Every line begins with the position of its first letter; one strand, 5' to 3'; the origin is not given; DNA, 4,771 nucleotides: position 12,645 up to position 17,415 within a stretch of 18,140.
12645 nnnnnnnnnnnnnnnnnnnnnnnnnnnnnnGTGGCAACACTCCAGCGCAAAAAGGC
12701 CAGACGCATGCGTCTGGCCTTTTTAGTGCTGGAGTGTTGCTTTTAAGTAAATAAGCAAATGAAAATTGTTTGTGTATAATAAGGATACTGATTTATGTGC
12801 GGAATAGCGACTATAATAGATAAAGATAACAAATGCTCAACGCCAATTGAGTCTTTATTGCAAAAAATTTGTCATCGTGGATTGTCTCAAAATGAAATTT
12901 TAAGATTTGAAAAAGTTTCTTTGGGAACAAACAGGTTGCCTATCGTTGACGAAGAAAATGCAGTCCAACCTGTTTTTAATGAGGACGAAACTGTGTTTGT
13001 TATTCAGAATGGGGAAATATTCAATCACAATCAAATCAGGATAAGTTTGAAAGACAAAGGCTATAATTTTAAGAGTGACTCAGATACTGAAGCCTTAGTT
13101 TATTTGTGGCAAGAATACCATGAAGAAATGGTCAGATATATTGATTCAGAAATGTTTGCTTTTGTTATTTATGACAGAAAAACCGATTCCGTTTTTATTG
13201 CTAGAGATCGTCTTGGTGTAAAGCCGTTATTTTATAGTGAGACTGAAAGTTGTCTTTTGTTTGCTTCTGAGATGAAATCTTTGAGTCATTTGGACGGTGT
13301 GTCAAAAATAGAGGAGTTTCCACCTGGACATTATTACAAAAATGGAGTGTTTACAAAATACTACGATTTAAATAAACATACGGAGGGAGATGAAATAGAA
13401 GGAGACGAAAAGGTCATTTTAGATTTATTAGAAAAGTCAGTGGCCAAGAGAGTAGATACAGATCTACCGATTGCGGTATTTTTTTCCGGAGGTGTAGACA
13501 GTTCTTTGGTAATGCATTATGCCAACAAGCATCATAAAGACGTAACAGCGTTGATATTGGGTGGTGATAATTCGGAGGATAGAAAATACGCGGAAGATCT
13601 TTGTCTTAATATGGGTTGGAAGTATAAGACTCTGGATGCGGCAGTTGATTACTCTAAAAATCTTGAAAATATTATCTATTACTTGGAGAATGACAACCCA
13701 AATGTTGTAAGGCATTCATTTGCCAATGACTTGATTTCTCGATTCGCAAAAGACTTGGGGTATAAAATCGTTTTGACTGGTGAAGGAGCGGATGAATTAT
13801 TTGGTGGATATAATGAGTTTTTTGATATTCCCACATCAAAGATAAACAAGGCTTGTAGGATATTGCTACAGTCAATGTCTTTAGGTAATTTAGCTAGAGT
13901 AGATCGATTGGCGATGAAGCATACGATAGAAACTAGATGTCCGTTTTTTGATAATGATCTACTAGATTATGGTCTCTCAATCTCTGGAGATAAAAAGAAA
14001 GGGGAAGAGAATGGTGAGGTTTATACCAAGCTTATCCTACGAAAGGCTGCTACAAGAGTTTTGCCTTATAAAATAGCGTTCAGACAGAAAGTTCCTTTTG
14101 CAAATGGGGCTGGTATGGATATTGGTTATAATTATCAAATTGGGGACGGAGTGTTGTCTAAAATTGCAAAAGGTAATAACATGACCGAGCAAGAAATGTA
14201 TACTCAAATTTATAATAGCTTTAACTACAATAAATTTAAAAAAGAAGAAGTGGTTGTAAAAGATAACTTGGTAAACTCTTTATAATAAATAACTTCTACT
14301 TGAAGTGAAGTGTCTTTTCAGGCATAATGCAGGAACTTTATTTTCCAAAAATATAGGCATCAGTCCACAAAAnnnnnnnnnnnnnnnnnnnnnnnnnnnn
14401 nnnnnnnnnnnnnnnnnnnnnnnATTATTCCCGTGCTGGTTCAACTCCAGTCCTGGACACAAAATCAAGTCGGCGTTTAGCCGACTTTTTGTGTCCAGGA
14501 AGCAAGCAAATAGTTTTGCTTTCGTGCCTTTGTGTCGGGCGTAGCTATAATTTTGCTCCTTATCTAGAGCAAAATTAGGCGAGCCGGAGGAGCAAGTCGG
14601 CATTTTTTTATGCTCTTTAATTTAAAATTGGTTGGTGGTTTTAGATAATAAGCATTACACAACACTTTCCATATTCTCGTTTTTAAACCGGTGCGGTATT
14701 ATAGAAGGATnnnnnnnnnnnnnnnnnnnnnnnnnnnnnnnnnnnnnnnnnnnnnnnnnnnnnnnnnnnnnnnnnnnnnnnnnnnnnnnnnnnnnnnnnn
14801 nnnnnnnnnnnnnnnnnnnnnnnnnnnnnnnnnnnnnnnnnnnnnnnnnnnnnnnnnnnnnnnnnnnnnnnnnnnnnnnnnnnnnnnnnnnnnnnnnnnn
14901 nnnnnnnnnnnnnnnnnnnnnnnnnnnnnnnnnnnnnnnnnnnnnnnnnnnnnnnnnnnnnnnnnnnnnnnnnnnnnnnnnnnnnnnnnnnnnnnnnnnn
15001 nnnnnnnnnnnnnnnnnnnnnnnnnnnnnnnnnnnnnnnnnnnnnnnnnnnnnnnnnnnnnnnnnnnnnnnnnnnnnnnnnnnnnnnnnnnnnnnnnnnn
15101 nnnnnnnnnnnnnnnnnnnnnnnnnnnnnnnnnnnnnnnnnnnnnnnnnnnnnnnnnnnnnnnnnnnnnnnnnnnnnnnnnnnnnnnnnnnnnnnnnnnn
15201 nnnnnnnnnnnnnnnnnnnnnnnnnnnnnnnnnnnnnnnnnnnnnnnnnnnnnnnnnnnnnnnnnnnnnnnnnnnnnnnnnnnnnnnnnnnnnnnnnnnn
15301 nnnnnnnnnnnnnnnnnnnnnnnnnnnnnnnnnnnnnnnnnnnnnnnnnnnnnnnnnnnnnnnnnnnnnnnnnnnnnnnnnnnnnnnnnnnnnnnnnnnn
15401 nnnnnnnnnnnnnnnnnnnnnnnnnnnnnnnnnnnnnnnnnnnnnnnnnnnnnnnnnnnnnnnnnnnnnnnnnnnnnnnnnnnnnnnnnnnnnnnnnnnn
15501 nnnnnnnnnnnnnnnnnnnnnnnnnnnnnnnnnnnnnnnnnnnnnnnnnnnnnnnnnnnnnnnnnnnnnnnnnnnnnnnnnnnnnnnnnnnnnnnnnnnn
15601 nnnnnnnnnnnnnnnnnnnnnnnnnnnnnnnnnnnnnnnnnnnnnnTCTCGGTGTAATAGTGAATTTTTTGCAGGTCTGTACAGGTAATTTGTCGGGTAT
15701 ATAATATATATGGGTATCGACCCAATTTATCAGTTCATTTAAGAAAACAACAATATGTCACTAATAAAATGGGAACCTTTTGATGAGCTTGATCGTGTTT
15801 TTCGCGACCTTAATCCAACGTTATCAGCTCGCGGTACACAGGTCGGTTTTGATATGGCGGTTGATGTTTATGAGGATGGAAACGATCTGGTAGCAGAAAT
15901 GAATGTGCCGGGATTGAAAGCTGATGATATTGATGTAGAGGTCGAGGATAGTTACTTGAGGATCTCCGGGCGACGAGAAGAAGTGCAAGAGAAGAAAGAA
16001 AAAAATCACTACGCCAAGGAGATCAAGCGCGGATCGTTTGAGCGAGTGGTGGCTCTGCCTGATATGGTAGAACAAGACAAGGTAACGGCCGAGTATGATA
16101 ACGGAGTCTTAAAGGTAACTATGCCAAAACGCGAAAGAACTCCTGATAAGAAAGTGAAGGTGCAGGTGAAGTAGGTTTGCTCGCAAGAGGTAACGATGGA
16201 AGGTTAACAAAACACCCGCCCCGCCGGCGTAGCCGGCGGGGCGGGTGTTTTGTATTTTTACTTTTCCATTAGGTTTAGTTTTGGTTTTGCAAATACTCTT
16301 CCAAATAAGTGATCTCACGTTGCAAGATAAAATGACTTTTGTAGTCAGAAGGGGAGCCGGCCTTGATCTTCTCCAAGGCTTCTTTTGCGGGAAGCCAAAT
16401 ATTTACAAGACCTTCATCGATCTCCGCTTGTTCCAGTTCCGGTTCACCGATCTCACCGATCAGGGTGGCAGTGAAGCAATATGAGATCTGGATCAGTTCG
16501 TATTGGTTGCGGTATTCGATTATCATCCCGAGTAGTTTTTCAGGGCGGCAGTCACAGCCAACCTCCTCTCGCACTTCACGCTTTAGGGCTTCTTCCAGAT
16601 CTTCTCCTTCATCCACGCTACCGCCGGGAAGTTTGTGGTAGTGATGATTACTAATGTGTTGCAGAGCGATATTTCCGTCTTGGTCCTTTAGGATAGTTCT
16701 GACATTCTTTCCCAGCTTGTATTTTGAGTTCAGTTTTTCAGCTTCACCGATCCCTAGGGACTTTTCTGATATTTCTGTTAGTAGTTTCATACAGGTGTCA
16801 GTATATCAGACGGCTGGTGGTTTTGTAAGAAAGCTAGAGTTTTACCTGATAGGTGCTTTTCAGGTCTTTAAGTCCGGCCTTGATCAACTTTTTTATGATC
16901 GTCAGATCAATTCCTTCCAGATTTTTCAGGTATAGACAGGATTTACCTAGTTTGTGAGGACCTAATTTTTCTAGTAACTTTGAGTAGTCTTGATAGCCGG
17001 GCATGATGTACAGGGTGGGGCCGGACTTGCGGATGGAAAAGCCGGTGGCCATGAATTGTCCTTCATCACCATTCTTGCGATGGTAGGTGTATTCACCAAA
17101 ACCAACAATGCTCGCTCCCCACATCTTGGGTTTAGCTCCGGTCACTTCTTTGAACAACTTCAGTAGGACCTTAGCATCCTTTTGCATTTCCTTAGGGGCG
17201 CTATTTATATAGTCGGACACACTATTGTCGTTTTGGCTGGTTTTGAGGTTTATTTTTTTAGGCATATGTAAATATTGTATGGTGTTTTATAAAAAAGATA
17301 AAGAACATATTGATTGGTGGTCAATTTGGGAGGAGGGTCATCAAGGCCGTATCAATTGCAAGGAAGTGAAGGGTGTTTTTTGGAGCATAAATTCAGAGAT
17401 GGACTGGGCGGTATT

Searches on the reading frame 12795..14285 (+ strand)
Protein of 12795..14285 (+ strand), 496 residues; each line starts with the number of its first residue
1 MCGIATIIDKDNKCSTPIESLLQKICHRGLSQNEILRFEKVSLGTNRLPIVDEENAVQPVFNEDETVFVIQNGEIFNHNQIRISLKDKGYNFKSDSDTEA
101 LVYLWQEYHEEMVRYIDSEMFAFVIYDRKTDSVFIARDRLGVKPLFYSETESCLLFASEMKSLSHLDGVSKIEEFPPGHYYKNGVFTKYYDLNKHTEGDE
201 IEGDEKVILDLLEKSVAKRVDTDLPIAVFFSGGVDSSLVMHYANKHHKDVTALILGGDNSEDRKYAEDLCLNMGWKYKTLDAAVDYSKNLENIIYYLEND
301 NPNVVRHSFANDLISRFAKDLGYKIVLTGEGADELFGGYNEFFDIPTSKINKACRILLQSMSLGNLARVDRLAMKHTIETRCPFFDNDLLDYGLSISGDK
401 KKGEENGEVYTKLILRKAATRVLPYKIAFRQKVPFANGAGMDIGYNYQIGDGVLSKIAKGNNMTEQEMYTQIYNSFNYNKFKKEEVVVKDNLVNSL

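Call 9: search_protein_families(library=ncbifam, proteins=[window:12795-14285:+])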
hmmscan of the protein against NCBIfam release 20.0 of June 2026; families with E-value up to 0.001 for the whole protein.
window:12795-14285:+ (496 aa): 13 families
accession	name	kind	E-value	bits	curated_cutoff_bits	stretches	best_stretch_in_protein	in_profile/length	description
NF006949.0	PRK09431.1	equivalog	2.6e-107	359.7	499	1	1-485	1-495/554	asparagine synthase B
TIGR01536.1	asn_synth_AEB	equivalog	5e-96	322.7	267.1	2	2-349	1-381/517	asparagine synthase (glutamine-hydrolyzing)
TIGR03108.1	eps_aminotran_1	hypoth_equivalog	1.9e-64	218.4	816.9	3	1-171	1-174/628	XrtA/PEP-CTERM system amidotransferase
TIGR03104.1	trio_amidotrans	equivalog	1.5e-55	188.5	570.1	3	1-170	1-172/589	N-acetylglutaminylglutamine amidotransferase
NF033535.1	lass_lactam_cya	exception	9.4e-35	120.3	525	2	1-174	1-177/668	lasso peptide isopeptide bond-forming cyclase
TIGR01134.1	purF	equivalog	2e-11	44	350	1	46-181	71-215/432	amidophosphoribosyltransferase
NF033561.1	macrolact_Ik_Al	subfamily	3.3e-11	42.5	300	1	172-337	158-332/561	albusnodin/ikarugamycin family macrolactam cyclase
NF001484.0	PRK00331.1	subfamily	1.1e-10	40.5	381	1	53-163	82-198/601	isomerizing glutamine--fructose-6-phosphate transaminase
TIGR01135.1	glmS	equivalog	4.4e-09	35.4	418.05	1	53-162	81-196/607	glutamine--fructose-6-phosphate transaminase (isomerizing)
TIGR00268.2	TIGR00268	equivalog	5.2e-06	25.9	150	1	217-333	7-122/259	ATP-dependent sacrificial sulfur transferase LarE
TIGR00552.1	nadE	equivalog_domain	1.6e-05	24.2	63.65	1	205-287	6-91/251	NAD(+) synthase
NF010587.0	PRK13980.1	equivalog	6.4e-05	22.3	255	1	199-281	9-93/267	NAD+ synthase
NF038212.1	argG_rel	exception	0.00066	18.6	425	1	218-286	9-78/381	argininosuccinate synthase-related protein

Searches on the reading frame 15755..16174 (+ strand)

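Call 27: search_protein_families(library=pfam, proteins=[window:15755-16174:+], max_evalue=0.01)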
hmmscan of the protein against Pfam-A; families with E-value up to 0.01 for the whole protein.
window:15755-16174:+ (139 aa): 4 families
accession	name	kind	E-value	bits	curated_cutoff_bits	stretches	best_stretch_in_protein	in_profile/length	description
PF00011.27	HSP20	-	1.2e-24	86.8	20.8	1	39-138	3-101/102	Hsp20/alpha crystallin family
PF17886.7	ArsA_HSP20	-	5.3e-07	29.6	22.5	1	48-123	7-63/63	HSP20-like domain found in ArsA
PF10988.14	DUF2807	-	0.00041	20.6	24.2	0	88-138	13-64/181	Putative auto-transporter adhesin, head GIN domain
PF18046.7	FKBP26_C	-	0.00094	19.8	27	0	48-70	10-32/72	FKBP26_C-terminal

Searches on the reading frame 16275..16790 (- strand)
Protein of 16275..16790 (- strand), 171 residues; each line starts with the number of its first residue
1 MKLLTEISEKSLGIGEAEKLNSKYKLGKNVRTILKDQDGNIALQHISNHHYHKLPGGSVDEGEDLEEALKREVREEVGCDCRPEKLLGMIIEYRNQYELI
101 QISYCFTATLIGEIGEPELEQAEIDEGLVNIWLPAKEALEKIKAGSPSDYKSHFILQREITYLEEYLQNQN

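Call 27: search_protein_families(library=pfam, proteins=[window:16275-16790:-], max_evalue=0.01)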
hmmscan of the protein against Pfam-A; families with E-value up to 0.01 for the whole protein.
window:16275-16790:- (171 aa): 2 families
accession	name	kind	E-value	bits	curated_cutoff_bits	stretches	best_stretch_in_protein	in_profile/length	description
PF00293.34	NUDIX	-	7e-15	55.7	21.1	1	28-144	4-122/134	NUDIX domain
PF22327.2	Nudt16-like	-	0.00087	19.7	27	1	54-81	37-65/161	U8 snoRNA-decapping enzyme-like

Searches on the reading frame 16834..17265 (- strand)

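Call 27: search_protein_families(library=pfam, proteins=[window:16834-17265:-], max_evalue=0.01)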
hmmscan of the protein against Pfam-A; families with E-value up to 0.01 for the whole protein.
window:16834-17265:- (143 aa): 1 family
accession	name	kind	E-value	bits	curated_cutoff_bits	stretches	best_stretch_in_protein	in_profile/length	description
PF08818.16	DUF1801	-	7.3e-09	36.4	27.2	1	29-130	3-83/85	Domain of unknown function (DU1801)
